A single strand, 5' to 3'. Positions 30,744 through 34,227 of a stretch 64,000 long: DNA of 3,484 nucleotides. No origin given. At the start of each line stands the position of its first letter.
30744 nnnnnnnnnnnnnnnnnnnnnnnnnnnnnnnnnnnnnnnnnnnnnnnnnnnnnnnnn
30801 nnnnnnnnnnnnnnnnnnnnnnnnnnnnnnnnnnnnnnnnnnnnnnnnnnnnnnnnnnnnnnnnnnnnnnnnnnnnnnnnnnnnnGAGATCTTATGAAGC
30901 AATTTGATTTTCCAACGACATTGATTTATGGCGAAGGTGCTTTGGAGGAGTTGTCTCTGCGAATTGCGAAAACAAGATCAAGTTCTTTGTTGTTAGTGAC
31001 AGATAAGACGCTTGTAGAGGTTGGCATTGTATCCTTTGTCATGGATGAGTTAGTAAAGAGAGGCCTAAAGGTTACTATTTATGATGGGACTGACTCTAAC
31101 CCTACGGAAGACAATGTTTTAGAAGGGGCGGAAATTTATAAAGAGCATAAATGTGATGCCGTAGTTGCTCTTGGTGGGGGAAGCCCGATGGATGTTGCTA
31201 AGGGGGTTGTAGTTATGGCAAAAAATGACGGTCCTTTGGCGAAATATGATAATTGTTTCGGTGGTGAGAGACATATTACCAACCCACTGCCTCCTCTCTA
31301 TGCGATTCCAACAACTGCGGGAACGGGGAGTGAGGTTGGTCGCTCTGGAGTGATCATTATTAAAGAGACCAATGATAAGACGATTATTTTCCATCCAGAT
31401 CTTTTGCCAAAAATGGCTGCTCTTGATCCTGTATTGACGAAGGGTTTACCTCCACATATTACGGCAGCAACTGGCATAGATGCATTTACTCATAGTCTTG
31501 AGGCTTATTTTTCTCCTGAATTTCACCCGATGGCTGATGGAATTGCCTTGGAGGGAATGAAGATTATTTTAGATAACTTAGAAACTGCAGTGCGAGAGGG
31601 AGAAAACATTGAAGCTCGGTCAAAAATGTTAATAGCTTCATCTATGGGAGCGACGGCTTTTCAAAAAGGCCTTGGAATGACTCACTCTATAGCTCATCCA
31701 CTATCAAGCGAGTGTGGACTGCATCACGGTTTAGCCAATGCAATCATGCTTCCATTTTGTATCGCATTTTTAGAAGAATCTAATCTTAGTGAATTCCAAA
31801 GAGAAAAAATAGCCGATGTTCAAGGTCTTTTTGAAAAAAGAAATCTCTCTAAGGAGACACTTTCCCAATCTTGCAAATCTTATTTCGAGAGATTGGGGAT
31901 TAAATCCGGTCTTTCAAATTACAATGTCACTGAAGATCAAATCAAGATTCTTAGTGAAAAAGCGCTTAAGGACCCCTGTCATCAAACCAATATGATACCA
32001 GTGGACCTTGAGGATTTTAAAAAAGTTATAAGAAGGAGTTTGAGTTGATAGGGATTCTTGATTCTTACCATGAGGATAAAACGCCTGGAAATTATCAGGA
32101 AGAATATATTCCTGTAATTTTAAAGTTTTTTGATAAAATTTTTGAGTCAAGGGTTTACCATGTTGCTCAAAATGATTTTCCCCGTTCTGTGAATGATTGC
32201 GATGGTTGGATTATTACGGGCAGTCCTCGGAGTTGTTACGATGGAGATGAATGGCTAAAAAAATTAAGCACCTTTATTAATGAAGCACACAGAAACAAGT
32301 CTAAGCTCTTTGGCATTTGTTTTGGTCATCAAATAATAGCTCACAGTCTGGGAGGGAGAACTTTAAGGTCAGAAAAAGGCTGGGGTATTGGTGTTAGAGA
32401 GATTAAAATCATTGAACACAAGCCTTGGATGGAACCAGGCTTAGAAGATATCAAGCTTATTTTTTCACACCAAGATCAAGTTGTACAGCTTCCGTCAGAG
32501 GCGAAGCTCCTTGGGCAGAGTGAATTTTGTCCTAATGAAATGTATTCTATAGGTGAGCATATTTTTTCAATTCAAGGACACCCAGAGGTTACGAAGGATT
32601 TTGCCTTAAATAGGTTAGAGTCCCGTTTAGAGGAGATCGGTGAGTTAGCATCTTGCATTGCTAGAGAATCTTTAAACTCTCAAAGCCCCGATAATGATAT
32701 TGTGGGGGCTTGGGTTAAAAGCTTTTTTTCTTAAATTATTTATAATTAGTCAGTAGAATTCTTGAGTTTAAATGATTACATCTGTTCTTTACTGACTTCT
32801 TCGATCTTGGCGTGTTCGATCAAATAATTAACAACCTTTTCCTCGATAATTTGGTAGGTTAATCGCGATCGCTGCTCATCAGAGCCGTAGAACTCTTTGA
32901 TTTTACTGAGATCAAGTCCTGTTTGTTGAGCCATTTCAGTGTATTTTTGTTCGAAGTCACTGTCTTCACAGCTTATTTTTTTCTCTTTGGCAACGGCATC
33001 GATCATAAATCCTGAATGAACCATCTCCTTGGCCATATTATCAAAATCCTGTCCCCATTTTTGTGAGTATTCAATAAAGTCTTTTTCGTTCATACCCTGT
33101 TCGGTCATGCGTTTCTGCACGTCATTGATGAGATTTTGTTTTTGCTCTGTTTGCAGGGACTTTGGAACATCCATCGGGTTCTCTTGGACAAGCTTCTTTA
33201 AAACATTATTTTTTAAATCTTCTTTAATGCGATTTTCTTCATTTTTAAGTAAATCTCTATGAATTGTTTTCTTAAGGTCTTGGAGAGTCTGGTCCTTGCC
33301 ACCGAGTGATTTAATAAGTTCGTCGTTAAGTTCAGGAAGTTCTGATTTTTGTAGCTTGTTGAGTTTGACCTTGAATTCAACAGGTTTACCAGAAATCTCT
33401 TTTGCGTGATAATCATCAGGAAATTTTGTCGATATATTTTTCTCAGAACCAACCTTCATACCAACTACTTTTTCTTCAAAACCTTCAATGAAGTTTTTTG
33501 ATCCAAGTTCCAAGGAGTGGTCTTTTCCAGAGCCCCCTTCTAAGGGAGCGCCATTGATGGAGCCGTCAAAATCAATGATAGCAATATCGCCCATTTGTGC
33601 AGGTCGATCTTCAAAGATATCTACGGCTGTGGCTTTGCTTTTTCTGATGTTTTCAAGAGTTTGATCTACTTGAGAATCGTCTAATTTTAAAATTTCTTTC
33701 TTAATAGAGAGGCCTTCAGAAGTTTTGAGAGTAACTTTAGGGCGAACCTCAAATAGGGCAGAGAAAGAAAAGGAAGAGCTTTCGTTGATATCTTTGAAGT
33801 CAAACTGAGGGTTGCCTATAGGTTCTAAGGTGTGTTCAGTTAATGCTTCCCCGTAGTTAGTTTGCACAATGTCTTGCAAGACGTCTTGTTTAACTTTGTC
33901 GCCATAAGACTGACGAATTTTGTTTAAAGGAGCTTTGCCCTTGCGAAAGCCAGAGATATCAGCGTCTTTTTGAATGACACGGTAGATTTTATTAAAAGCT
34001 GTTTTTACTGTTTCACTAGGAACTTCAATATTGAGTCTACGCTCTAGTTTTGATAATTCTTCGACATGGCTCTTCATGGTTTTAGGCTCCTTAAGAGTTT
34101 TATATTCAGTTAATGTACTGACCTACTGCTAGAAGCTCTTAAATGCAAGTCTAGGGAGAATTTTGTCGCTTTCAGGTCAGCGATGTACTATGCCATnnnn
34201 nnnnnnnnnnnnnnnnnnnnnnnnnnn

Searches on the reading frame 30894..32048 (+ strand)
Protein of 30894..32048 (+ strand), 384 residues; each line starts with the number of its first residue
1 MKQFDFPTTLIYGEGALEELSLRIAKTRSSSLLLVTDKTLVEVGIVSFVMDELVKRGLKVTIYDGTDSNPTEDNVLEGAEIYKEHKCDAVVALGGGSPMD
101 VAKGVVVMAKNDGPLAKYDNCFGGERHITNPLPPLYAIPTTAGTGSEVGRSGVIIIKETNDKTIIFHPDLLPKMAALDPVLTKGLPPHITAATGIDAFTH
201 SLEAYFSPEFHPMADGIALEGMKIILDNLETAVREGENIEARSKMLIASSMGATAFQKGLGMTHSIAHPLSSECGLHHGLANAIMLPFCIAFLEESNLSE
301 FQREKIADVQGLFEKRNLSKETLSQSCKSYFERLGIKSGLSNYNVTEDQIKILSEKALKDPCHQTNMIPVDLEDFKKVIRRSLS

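Call 70: search_protein_families(library=pfam, proteins=[window:30894-32048:+], max_evalue=0.00001)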
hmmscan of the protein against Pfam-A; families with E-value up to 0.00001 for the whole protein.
window:30894-32048:+ (384 aa): 3 families
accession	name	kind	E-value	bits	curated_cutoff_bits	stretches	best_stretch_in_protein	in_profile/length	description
PF00465.25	Fe-ADH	-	4.9e-47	160.1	31.3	1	7-179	1-168/168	Iron-containing alcohol dehydrogenase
PF25137.1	ADH_Fe_C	-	1.5e-43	149.2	27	1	190-382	1-193/194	Fe-containing alcohol dehydrogenase family, C-terminal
PF13685.12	Fe-ADH_2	-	4.9e-11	43.3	28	1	13-105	3-93/149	Iron-containing alcohol dehydrogenase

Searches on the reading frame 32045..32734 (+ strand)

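Call 70: search_protein_families(library=pfam, proteins=[window:32045-32734:+], max_evalue=0.00001)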
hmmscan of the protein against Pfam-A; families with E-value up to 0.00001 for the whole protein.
window:32045-32734:+ (229 aa): 1 family
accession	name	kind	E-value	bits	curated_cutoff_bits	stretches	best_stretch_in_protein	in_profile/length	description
PF00117.34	GATase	-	2.3e-15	57.2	22.8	1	40-183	26-174/190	Glutamine amidotransferase class-I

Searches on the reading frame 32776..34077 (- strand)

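Call 70: search_protein_families(library=pfam, proteins=[window:32776-34077:-], max_evalue=0.00001)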
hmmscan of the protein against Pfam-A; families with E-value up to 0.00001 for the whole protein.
window:32776-34077:- (433 aa): 3 families
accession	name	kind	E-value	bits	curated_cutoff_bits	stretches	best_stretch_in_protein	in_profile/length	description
PF05697.18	Trigger_N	-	7.8e-41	140.2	22.2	1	1-144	1-144/144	Bacterial trigger factor protein (TF)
PF05698.19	Trigger_C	-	3.8e-29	102.3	22.7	1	264-421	1-162/162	Bacterial trigger factor protein (TF) C-terminus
PF00254.34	FKBP_C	-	4.2e-15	56.3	21.1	1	158-239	3-93/94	FKBP-type peptidyl-prolyl cis-trans isomerase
